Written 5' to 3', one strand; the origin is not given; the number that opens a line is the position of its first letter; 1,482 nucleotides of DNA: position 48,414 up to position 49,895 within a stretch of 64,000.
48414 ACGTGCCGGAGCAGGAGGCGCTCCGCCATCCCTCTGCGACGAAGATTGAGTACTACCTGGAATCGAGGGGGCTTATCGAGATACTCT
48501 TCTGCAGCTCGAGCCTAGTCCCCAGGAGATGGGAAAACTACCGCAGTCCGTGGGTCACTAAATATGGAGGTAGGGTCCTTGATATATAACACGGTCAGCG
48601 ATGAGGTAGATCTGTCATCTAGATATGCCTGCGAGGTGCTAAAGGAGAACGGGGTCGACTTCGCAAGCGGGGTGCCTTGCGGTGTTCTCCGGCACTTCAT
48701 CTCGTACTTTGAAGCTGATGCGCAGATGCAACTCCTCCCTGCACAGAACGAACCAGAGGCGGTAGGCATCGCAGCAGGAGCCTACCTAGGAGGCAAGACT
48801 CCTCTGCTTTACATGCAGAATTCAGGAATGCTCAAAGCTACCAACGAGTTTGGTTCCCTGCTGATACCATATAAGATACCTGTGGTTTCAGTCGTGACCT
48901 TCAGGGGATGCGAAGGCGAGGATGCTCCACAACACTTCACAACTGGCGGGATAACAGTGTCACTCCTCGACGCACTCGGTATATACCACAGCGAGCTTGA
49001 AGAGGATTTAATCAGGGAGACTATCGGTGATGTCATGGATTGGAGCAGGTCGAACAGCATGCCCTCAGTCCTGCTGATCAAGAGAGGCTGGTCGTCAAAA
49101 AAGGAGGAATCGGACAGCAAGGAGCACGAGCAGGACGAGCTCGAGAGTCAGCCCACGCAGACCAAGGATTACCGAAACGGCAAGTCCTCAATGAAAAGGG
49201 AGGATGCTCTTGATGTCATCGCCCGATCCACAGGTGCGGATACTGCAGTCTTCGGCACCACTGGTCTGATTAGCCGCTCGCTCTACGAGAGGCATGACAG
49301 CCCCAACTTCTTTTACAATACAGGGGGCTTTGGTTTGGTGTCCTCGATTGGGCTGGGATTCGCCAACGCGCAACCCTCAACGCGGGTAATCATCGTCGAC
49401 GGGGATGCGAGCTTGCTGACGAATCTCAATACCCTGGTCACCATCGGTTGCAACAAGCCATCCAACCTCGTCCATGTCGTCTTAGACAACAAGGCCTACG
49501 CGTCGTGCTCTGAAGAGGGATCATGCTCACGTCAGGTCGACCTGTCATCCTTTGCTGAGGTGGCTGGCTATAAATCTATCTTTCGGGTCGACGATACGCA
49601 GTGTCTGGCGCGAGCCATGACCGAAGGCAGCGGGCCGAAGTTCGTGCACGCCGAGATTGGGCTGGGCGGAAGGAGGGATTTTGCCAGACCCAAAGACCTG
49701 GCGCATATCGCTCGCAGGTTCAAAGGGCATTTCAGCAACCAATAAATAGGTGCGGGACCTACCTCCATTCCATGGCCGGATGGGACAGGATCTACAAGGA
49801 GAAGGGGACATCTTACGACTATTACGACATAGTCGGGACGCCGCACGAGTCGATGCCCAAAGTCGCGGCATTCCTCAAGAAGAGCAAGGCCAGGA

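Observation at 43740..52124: Candidate novel biosynthetic cluster: two radical-SAM-like enzymes with non-canonical Cys motifs, ComDE/Ppd-like ThDP decarboxylase, SAM-MTase, PurM-like, TraB-like, DUF2064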

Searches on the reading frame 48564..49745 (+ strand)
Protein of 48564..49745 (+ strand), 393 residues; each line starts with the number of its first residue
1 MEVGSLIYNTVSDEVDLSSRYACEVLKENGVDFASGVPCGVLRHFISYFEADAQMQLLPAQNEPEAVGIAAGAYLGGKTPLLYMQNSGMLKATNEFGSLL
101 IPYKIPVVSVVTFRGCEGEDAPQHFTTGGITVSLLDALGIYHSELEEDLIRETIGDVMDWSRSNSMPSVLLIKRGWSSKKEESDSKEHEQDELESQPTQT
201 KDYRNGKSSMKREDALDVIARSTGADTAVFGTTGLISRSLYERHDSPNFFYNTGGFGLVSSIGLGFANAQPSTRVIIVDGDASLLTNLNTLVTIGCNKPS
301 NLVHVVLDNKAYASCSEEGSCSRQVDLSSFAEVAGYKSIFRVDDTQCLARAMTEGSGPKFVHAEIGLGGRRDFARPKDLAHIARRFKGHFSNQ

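Call 3: search_protein_families(library=pfam, proteins=[window:48564-49745:+], max_evalue=0.01)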
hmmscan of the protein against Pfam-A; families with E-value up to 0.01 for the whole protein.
window:48564-49745:+ (393 aa): 2 families
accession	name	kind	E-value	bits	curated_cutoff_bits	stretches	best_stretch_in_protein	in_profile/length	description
PF02775.26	TPP_enzyme_C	-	2.6e-10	40.7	21.9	1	249-355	21-140/151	Thiamine pyrophosphate enzyme, C-terminal TPP binding domain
PF02776.23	TPP_enzyme_N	-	1.9e-06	28.1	26.8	1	21-94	6-81/119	Thiamine pyrophosphate enzyme, N-terminal TPP binding domain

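Call 4: search_protein_families(library=ncbifam, proteins=[window:48564-49745:+], max_evalue=0.01)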
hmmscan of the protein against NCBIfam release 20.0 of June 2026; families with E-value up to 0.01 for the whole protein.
window:48564-49745:+ (393 aa): 22 families
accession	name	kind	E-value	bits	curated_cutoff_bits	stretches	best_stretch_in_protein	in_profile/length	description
TIGR03297.1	Ppyr-DeCO2ase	equivalog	2.1e-80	270.4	312.5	1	30-380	1-349/360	phosphonopyruvate decarboxylase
TIGR03846.1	sulfopy_beta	equivalog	3.7e-35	121.5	221.5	1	212-386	1-177/182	sulfopyruvate decarboxylase subunit beta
TIGR03845.1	sulfopyru_alph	equivalog_domain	1.9e-30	105.9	147.95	1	23-173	5-156/160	sulfopyruvate decarboxylase subunit alpha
NF004813.0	PRK06163.1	equivalog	9.9e-23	80.9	240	1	204-386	7-192/202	hypothetical protein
NF006524.0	PRK08978.1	equivalog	2.9e-05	22.6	738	1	253-311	402-457/548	acetolactate synthase 2 catalytic subunit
NF006016.1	PRK08155.1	equivalog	3.1e-05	22.6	870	1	253-312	410-466/554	acetolactate synthase large subunit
NF005485.1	PRK07092.1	equivalog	3.5e-05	22.8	493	1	199-315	337-456/523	benzoylformate decarboxylase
NF005364.0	PRK06882.1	equivalog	4.8e-05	21.9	1083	1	180-310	342-476/574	acetolactate synthase 3 large subunit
NF006203.0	PRK08327.1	equivalog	5e-05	22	456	1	180-315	358-494/571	thiamine pyrophosphate-requiring protein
TIGR04377.1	myo_inos_iolD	equivalog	5.2e-05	22.1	715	1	175-316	355-501/616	3D-(3,5/4)-trihydroxycyclohexane-1,2-dione acylhydrolase (decyclizing)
NF006122.0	PRK08266.1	subfamily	0.00013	20.7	571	0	253-314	403-461/543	hypothetical protein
NF005470.0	PRK07064.1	equivalog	0.00014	21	495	1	238-313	391-465/552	thiamine pyrophosphate-binding protein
NF006319.0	PRK08527.1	equivalog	0.00018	20.1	905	1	201-310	357-470/565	acetolactate synthase large subunit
NF005058.0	PRK06466.1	equivalog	0.00022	19.9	951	1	202-300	365-467/574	acetolactate synthase 3 large subunit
TIGR00118.1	acolac_lg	equivalog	0.00022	19.8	538.35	1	252-311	405-466/557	biosynthetic-type acetolactate synthase large subunit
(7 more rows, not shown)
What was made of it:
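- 48564..49745 (+): Fused ComD/ComE-type ThDP-dependent 2-oxo-acid decarboxylase, from a clade distinct from PepM-linked phosphonopyruvate decarboxylases. Its start overlaps the end of X350 by 26 nt. TPP_enzyme_N and TPP_enzyme_C pass; TIGR03297 scores 270 bits, below 312.5 (calls 3, 4).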

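Call 35: search_solved_structures(query=window:48564-49745:+, max_evalue=0.001)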
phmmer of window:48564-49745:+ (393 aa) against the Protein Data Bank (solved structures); distinct sequences matched with E-value up to 0.001: 6.
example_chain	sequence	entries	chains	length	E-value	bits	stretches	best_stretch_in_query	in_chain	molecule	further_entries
9iz3_A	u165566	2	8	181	7.1e-20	74.8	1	16-173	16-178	Putative phosphonopyruvate decarboxylase alpha subunit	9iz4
9iz3_B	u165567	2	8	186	5.7e-19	71.8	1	212-365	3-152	Putative phosphonopyruvate decarboxylase beta subunit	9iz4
9u8q_A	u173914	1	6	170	4.8e-08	35.8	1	20-120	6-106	Thiamine pyrophosphate enzyme N-terminal TPP-binding domain-containing protein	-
9u8r_A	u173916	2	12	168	5.5e-08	35.7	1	21-120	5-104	Thiamine pyrophosphate enzyme N-terminal TPP-binding domain-containing protein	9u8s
9u8q_G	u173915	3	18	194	7.8e-06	28.6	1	226-340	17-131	Thiamine pyrophosphate enzyme TPP-binding domain-containing protein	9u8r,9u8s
6lpi_A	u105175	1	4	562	0.00028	23.5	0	252-314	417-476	Acetolactate synthase isozyme 1 large subunit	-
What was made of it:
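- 48564..49745 (+): Closest solved structure is RhiEF (call 35).
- Closest known: PEP mutase - phosphonopyruvate decarboxylase pair. Same: RhiEF is the closest solved structure (call 35).
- The closest solved structure is the Ppd RhiEF (call 35).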

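Call 49: search_protein_families(library=padloc, proteins=[window:48564-49745:+], max_evalue=0.01)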
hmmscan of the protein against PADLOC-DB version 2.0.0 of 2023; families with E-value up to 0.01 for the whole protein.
window:48564-49745:+ (393 aa): 0 families

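Call 58: find_related_loci(query=A3, collection=metagenome_contigs, flank=8000)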
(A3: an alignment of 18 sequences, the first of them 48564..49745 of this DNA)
Query A3 (393 aa) in metagenome_contigs; peptide patterns used: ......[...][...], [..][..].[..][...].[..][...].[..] (x = any residue, [..] = any of these).
600 stretches matched a pattern (row limit reached: there are more); 398 encode a relative of the query (tblastn E <= 1e-3); the best 80 are kept; 80 distinct loci.
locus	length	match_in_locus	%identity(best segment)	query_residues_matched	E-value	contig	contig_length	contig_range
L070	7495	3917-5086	52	25-390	1e-134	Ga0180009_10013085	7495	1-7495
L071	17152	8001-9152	53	26-393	2e-129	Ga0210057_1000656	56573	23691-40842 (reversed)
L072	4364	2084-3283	46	8-391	1e-117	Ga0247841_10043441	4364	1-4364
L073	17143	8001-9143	46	26-390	6e-105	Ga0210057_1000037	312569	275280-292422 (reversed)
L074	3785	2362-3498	40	10-390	4e-92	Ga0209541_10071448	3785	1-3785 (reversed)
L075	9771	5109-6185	42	30-392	2e-88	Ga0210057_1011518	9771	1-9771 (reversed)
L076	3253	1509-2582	42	30-391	3e-88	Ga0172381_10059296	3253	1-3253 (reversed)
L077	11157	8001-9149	40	7-392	1e-86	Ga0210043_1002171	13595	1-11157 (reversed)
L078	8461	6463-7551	40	24-390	2e-83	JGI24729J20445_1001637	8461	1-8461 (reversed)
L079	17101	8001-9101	41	24-390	4e-82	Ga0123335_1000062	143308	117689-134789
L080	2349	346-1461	40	17-392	4e-84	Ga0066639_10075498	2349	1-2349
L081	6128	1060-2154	41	24-390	2e-78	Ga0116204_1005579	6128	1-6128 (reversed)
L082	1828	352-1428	34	30-387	1e-59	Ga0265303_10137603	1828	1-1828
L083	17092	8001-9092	35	30-393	9e-58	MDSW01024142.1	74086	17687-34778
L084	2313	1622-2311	45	26-254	9e-59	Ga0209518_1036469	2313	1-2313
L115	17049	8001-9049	51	7-386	2e-51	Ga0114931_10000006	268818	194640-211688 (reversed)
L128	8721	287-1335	45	7-386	2e-50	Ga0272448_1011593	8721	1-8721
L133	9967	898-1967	47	1-386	3e-88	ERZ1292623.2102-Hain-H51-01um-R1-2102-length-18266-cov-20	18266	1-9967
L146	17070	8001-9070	44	7-393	2e-49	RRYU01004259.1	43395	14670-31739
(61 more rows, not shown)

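Call 64: search_protein_families(library=pfam, proteins=[L115:9086-9916:+, L146:9090-9914:+, L128:1377-2222:+, L115:11357-12058:+, L115:12194-13123:+, L115:13125-14084:+, L146:11344-13353:+, L128:2223-2972:+, L133:5300-6676:+, L115:7119-7802:+], max_evalue=0.01)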
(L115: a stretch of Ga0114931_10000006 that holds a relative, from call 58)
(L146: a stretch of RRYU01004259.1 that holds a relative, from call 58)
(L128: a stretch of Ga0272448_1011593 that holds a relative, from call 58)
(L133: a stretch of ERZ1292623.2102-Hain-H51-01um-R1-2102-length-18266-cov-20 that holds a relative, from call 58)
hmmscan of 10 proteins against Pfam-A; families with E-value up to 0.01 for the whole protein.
L115:9086-9916:+ (276 aa): 6 families
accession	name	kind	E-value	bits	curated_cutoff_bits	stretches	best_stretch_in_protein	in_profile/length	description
PF08241.18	Methyltransf_11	-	8.7e-10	39.6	21.2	1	48-139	1-94/95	Methyltransferase domain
PF13649.12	Methyltransf_25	-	3.4e-09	37.7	27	1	48-136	2-97/97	Methyltransferase domain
PF00398.26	RrnaAD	-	3.7e-07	29.9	24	1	31-129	18-105/263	Ribosomal RNA adenine dimethylase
PF13489.12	Methyltransf_23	-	5.9e-07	29.8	27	1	41-147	20-124/164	Methyltransferase domain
PF08242.18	Methyltransf_12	-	2.3e-06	28.7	30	1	48-137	1-97/98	Methyltransferase domain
PF13847.12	Methyltransf_31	-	0.0021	18.2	27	1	44-160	4-129/145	Methyltransferase domain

L146:9090-9914:+ (274 aa): 10 families
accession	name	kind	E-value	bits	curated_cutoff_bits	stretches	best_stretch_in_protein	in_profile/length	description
PF13649.12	Methyltransf_25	-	4e-13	50.3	27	1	47-136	1-97/97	Methyltransferase domain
PF08241.18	Methyltransf_11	-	3.8e-12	47.1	21.2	1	49-140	2-95/95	Methyltransferase domain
PF08242.18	Methyltransf_12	-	3.6e-10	40.9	30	1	48-137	1-97/98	Methyltransferase domain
PF00398.26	RrnaAD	-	8.5e-10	38.6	24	1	30-98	17-85/263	Ribosomal RNA adenine dimethylase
PF13489.12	Methyltransf_23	-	2.3e-09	37.7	27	1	31-140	9-116/164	Methyltransferase domain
PF13847.12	Methyltransf_31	-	2.2e-08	34.3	27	1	43-144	3-113/145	Methyltransferase domain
PF02353.26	CMAS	-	2e-05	24.5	27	1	33-142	52-166/273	Mycolic acid cyclopropane synthetase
PF01135.25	PCMT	-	0.00018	21.8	20.3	1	37-87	67-120/210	Protein-L-isoaspartate(D-aspartate) O-methyltransferase (PCMT)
PF05401.17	NodS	-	0.00042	20.6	24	1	28-129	27-129/201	Nodulation protein S (NodS)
PF05175.20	MTS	-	0.00084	19.5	23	1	43-147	31-145/170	Methyltransferase small domain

L128:1377-2222:+ (281 aa): 10 families
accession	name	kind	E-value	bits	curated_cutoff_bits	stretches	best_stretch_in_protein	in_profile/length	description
PF13649.12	Methyltransf_25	-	5.1e-10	40.4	27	1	48-136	2-97/97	Methyltransferase domain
PF08241.18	Methyltransf_11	-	5.4e-10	40.2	21.2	1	48-139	1-94/95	Methyltransferase domain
PF08242.18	Methyltransf_12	-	2.2e-09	38.4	30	1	48-136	1-96/98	Methyltransferase domain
PF13489.12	Methyltransf_23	-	1.7e-08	34.8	27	1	40-140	17-116/164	Methyltransferase domain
PF00398.26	RrnaAD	-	2.3e-08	33.9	24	1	31-105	18-92/263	Ribosomal RNA adenine dimethylase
PF13847.12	Methyltransf_31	-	3e-06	27.4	27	1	42-140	2-109/145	Methyltransferase domain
PF02353.26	CMAS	-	7.2e-05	22.7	27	1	37-139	56-163/273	Mycolic acid cyclopropane synthetase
PF05401.17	NodS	-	0.00093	19.5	24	1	27-128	26-128/201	Nodulation protein S (NodS)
PF05219.18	DREV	-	0.0039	16.8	26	1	41-137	92-176/265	DREV methyltransferase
PF01135.25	PCMT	-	0.0065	16.7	20.3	0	39-94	69-129/210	Protein-L-isoaspartate(D-aspartate) O-methyltransferase (PCMT)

L115:11357-12058:+ (233 aa): 2 families
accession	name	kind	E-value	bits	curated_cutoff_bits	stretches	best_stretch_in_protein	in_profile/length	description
PF22251.1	PFF1_TM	-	0.00077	19.5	32.3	1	18-126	98-214/300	Vacuolar membrane protease, transmembrane domain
PF09049.15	SNN_transmemb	-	0.0064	17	25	0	14-32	6-24/32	Stannin transmembrane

L115:12194-13123:+ (309 aa): 1 family
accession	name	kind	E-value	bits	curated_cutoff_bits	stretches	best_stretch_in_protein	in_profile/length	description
PF00294.29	PfkB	-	8.5e-22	78.3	25.8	1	36-297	30-298/302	pfkB family carbohydrate kinase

L115:13125-14084:+ (319 aa): 2 families
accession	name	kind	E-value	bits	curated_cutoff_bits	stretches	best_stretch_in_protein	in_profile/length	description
PF01380.27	SIS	-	7.2e-13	48.9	25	1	33-151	6-126/131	SIS domain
PF13580.11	SIS_2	-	0.0029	18.1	27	0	29-49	32-52/138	SIS domain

L146:11344-13353:+ (669 aa): 2 families
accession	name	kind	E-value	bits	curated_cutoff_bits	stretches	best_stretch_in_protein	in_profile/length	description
PF13644.11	DKNYY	-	5.4e-10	40.5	25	1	33-141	28-139/141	DKNYY family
PF02349.20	MSG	-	0.0022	18.6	22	1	274-329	4-58/76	Major surface glycoprotein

L128:2223-2972:+ (249 aa): 13 families
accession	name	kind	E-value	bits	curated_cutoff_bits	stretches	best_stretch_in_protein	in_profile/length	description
PF13649.12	Methyltransf_25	-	3.5e-25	89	27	1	56-148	1-97/97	Methyltransferase domain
PF08241.18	Methyltransf_11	-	1.7e-24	86.7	21.2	1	57-152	1-95/95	Methyltransferase domain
PF13847.12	Methyltransf_31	-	5.2e-16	59.1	27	1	55-170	6-114/145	Methyltransferase domain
PF13489.12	Methyltransf_23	-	4.2e-15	56.3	27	1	50-225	20-163/164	Methyltransferase domain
PF01209.24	Ubie_methyltran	-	1.2e-13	51.4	20.1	1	35-224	30-216/233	ubiE/COQ5 methyltransferase family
PF08242.18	Methyltransf_12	-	3.1e-12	47.5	30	1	57-150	1-98/98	Methyltransferase domain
PF02353.26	CMAS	-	3.7e-07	30.2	27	1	44-159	54-171/273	Mycolic acid cyclopropane synthetase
PF03848.20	TehB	-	2.7e-06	27.4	20.4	1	53-132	31-112/193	Tellurite resistance protein TehB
PF05724.17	TPMT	-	9.4e-06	25.9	26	1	45-149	30-150/218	Thiopurine S-methyltransferase (TPMT)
PF05175.20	MTS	-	0.00021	21.4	23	1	52-163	31-149/170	Methyltransferase small domain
PF09445.16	Methyltransf_15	-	0.00064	19.8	22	1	54-108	2-60/165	RNA cap guanine-N2 methyltransferase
PF01739.24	CheR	-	0.004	17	27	0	114-156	135-177/195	CheR methyltransferase, SAM binding domain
PF01728.25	FtsJ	-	0.0052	17.2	24.1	1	41-116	8-85/181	FtsJ-like methyltransferase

L133:5300-6676:+ (458 aa): 0 families

L115:7119-7802:+ (227 aa): 2 families
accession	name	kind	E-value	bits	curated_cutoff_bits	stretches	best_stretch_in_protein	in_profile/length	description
PF00156.33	Pribosyltran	-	0.0022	17.8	26.3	1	119-155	85-124/158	Phosphoribosyl transferase domain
PF24390.1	PRTase-CE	-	0.0079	16.5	27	1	109-178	103-167/253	PRTase-CE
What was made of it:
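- A second MTase family in 7 split-Ppd loci (call 64).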
